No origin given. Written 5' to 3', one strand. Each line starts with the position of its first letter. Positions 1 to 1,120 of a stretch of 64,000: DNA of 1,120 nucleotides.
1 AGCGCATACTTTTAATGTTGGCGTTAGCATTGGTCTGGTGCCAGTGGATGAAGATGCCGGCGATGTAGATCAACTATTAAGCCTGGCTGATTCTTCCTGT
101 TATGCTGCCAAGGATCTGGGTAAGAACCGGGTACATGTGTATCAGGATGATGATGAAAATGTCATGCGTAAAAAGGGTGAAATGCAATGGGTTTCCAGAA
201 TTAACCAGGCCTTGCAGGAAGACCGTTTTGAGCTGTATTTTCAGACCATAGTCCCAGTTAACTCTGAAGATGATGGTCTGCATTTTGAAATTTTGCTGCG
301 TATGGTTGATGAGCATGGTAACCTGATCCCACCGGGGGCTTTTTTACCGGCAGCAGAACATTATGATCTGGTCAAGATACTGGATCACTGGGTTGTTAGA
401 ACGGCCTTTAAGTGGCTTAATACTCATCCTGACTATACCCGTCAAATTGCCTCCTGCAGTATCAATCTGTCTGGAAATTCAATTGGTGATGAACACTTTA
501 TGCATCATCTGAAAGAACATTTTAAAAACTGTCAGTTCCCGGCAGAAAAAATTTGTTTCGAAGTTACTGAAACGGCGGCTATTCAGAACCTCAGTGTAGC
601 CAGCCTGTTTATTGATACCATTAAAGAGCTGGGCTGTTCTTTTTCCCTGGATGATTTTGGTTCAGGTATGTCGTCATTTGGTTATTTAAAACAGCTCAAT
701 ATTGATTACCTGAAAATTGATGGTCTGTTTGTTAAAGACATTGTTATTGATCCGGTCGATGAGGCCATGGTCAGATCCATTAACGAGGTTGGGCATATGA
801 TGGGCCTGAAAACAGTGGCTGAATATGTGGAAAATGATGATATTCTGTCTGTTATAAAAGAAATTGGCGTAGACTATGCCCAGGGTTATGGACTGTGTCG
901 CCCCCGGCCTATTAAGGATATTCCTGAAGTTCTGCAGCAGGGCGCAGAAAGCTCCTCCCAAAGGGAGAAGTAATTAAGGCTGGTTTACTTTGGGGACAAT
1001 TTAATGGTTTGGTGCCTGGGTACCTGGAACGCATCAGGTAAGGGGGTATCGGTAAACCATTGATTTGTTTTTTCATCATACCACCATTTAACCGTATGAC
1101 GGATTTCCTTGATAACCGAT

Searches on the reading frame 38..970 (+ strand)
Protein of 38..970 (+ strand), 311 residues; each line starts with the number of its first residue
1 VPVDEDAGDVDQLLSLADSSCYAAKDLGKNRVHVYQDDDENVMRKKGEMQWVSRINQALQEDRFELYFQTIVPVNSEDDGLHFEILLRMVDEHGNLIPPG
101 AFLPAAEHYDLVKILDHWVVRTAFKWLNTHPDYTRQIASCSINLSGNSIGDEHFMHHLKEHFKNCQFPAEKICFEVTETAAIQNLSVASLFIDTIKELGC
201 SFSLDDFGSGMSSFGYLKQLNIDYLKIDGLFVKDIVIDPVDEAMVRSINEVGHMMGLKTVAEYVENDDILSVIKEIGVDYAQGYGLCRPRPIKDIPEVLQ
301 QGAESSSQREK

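Call 94: search_protein_families(library=padloc, proteins=[window:38-970:+], max_evalue=0.001)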
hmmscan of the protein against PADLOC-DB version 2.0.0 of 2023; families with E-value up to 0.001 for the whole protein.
window:38-970:+ (311 aa): 0 families

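Call 95: search_protein_families(library=pfam, proteins=[window:38-970:+], max_evalue=0.000001)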
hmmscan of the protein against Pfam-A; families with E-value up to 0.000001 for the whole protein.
window:38-970:+ (311 aa): 1 family
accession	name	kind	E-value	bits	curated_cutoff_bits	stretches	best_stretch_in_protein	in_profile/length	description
PF00563.25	EAL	-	8.9e-59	199.1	31.3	1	54-289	3-236/236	EAL domain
